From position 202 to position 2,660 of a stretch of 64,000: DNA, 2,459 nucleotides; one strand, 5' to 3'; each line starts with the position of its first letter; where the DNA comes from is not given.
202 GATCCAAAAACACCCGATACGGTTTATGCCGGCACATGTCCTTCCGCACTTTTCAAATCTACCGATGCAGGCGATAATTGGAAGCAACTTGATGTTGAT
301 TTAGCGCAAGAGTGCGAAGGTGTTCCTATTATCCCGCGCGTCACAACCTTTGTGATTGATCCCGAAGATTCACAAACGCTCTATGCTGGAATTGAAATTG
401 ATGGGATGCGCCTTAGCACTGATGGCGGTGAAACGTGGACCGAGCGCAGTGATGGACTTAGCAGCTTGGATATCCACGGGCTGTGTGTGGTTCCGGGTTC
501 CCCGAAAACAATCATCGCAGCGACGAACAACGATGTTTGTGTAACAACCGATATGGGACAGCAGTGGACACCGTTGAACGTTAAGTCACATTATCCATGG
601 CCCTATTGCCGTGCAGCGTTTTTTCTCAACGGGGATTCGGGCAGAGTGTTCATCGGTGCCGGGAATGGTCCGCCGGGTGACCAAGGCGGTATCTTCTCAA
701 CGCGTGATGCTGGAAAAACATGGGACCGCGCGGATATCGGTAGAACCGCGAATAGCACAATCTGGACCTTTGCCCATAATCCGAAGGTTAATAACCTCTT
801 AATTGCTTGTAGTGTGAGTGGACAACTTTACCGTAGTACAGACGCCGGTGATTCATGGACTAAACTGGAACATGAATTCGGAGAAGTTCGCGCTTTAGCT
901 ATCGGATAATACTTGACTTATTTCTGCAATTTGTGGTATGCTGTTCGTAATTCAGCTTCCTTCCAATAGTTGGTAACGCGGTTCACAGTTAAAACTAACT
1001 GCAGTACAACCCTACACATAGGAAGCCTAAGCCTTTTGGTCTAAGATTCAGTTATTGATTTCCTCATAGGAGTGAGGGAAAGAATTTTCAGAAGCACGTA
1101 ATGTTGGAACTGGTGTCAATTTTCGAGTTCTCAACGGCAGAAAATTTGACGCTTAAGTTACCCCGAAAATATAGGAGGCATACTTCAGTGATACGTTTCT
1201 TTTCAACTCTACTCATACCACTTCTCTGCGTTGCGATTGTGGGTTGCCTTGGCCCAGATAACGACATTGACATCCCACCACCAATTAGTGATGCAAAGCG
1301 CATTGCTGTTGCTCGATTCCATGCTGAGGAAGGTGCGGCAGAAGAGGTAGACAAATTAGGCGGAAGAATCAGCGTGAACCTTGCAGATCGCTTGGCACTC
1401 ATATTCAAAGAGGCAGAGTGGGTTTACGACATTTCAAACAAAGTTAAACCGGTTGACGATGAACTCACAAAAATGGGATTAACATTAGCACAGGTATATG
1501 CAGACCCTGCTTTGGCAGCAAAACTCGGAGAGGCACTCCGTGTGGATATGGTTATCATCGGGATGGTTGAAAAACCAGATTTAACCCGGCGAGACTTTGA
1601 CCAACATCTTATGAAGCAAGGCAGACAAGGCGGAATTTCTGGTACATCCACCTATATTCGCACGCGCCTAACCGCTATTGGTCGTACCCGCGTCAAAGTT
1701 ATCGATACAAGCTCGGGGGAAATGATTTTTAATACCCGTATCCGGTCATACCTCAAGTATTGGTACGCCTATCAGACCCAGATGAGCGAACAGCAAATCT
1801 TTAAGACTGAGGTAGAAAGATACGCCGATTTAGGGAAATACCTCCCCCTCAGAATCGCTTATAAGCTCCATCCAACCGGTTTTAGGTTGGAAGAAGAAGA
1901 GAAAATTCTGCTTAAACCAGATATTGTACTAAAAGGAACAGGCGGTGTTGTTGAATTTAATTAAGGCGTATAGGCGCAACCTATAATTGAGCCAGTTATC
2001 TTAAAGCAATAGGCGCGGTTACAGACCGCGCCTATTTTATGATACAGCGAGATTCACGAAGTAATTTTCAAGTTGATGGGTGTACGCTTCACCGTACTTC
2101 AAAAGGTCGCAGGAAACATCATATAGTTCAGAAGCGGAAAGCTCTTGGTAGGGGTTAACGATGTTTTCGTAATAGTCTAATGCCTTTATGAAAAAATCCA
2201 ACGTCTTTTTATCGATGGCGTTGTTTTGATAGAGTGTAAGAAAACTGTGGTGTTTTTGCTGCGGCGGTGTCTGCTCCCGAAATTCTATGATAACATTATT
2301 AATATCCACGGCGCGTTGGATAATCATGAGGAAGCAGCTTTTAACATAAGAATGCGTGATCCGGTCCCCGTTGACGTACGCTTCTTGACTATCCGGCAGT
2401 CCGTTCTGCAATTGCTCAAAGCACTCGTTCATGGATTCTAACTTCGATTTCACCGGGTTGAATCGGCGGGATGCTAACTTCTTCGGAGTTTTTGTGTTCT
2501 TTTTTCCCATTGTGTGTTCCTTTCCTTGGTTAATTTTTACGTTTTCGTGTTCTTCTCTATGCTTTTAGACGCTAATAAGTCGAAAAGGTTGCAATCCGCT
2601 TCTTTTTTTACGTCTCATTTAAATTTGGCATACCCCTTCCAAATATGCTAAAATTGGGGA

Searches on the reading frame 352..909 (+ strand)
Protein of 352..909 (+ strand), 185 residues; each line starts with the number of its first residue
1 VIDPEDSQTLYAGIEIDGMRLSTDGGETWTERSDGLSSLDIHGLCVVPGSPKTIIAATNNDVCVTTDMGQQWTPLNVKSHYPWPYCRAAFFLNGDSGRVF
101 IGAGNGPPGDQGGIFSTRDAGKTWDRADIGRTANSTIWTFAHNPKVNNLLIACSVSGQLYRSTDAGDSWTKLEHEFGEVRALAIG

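Call 61: search_protein_families(library=pfam, proteins=[window:352-909:+], max_evalue=0.00001)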
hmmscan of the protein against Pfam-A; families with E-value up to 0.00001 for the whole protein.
window:352-909:+ (185 aa): 2 families
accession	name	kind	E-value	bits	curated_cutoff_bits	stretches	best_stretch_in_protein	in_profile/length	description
PF15902.12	Sortilin-Vps10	-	3.9e-14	52.7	33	1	111-176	44-116/446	Sortilin, neurotensin receptor 3,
PF02012.26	BNR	-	2.4e-08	33.2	27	0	21-30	2-11/12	BNR/Asp-box repeat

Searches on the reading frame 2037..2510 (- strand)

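Call 61: search_protein_families(library=pfam, proteins=[window:2037-2510:-], max_evalue=0.00001)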
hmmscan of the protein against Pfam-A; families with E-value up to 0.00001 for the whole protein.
window:2037-2510:- (157 aa): 1 family
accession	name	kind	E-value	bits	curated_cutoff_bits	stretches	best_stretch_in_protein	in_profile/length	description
PF01934.22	HepT-like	-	6.5e-07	29.5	23.5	1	27-138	1-111/120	Ribonuclease HepT-like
